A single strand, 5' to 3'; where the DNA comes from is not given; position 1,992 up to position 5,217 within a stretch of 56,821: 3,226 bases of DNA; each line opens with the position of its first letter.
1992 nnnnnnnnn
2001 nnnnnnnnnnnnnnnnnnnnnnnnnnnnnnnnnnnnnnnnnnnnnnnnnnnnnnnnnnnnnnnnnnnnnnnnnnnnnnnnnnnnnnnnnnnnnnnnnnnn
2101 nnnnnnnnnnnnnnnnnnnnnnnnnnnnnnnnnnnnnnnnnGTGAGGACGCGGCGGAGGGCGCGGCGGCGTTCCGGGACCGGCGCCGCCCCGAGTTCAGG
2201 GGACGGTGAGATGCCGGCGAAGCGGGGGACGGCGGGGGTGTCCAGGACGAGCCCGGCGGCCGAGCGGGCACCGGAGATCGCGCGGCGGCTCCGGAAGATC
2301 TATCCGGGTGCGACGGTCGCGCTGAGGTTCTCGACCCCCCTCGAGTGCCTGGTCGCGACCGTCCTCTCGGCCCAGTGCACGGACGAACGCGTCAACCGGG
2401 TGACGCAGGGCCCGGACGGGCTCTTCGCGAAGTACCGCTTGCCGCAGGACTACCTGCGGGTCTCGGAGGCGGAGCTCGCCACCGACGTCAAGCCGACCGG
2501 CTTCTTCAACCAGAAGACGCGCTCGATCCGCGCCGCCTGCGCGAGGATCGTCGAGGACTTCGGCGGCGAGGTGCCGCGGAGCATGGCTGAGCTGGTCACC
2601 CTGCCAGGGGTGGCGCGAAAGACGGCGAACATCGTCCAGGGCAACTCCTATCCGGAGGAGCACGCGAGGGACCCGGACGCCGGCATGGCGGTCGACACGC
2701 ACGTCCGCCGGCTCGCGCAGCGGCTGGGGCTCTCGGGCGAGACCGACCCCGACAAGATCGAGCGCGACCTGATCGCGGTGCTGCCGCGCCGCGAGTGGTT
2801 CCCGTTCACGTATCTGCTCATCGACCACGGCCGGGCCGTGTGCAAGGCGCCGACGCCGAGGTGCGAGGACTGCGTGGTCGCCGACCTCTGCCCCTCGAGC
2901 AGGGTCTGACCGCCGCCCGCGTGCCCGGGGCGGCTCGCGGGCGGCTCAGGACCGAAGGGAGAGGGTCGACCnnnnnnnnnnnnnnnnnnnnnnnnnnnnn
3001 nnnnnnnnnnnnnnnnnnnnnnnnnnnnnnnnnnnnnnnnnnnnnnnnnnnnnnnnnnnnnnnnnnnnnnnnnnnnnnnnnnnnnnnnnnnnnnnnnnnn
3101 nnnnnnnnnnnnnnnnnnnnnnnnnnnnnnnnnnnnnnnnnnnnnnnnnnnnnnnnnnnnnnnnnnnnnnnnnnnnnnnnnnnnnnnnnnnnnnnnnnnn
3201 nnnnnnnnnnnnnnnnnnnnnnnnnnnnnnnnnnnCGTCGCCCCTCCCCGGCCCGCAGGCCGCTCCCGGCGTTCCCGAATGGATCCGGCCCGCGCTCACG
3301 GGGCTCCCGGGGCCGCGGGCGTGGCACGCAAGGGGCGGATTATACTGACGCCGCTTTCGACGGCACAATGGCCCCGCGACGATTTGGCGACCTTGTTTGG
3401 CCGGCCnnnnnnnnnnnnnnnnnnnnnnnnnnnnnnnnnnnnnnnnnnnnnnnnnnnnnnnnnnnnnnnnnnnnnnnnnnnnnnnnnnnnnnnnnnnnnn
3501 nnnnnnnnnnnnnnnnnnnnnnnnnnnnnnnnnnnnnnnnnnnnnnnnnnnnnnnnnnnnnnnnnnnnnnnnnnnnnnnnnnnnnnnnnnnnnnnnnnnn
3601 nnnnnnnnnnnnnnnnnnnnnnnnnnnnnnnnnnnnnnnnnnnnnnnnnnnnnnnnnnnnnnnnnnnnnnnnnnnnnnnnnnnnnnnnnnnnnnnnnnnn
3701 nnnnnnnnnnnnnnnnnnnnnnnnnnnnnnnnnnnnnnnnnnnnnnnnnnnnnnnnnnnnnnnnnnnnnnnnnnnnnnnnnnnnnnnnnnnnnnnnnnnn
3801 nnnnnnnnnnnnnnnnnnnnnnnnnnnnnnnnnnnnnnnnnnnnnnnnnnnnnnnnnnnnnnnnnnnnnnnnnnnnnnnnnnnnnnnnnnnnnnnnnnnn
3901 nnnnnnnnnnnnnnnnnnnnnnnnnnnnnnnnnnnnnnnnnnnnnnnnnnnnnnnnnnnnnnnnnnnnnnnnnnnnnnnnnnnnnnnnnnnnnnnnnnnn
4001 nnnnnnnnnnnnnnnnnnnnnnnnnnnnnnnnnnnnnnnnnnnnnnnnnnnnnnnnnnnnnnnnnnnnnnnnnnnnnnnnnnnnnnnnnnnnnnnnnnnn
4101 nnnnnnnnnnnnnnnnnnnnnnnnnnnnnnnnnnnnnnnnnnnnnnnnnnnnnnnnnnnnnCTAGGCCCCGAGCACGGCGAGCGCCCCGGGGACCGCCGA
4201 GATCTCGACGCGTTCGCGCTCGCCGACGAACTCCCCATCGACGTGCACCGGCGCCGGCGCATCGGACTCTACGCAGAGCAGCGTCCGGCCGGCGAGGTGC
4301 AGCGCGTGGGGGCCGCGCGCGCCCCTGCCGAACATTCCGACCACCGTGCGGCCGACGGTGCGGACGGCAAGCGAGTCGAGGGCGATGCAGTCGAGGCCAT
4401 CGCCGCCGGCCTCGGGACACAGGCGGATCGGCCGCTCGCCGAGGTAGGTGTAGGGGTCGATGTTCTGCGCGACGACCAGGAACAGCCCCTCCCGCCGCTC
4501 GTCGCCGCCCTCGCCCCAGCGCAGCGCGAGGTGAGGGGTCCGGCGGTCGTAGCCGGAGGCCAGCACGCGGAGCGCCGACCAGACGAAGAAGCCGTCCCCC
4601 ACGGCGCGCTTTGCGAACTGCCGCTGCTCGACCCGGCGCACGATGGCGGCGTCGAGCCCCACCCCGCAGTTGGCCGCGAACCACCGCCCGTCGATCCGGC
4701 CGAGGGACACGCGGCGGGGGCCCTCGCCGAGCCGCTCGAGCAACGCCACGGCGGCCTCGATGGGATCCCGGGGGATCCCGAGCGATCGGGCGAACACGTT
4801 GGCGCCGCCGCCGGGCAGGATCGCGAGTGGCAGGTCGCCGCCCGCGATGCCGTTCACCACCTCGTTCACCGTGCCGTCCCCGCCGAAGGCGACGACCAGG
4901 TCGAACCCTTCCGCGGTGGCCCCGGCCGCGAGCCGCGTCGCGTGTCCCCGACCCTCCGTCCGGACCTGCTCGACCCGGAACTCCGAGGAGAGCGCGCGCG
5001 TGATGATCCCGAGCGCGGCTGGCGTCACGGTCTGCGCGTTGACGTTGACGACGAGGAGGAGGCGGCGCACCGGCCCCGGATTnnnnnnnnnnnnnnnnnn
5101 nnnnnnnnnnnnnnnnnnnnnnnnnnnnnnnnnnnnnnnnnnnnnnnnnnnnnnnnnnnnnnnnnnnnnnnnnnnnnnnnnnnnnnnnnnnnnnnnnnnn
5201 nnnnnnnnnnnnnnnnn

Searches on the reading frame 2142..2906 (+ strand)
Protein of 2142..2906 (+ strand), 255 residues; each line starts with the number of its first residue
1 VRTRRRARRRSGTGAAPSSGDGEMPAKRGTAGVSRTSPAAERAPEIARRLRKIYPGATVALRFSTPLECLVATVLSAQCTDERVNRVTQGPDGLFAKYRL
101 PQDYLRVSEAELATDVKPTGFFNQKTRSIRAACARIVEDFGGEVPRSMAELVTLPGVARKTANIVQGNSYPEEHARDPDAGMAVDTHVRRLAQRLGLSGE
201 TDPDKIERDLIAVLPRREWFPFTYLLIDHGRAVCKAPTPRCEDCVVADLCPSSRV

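Call 63: search_protein_families(library=pfam, proteins=[window:2142-2906:+], max_evalue=0.0001)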
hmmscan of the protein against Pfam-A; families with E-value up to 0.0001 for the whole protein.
window:2142-2906:+ (255 aa): 2 families
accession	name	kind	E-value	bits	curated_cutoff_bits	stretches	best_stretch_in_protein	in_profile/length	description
PF00730.31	HhH-GPD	-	3.5e-21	76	26.2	1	71-211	1-103/108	HhH-GPD superfamily base excision DNA repair protein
PF00633.29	HHH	-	4.9e-05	23.4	24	1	140-163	2-25/30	Helix-hairpin-helix motif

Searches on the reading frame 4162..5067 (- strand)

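Call 63: search_protein_families(library=pfam, proteins=[window:4162-5067:-], max_evalue=0.0001)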
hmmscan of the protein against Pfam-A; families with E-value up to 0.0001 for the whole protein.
window:4162-5067:- (301 aa): 2 families
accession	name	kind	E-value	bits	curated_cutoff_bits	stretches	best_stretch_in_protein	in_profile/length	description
PF00781.29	DAGK_cat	-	1.9e-25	89.3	23.6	1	3-111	2-114/125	Diacylglycerol kinase catalytic domain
PF19279.4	YegS_C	-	5.6e-05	23.4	27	1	135-299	4-157/158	YegS C-terminal NAD kinase beta sandwich-like domain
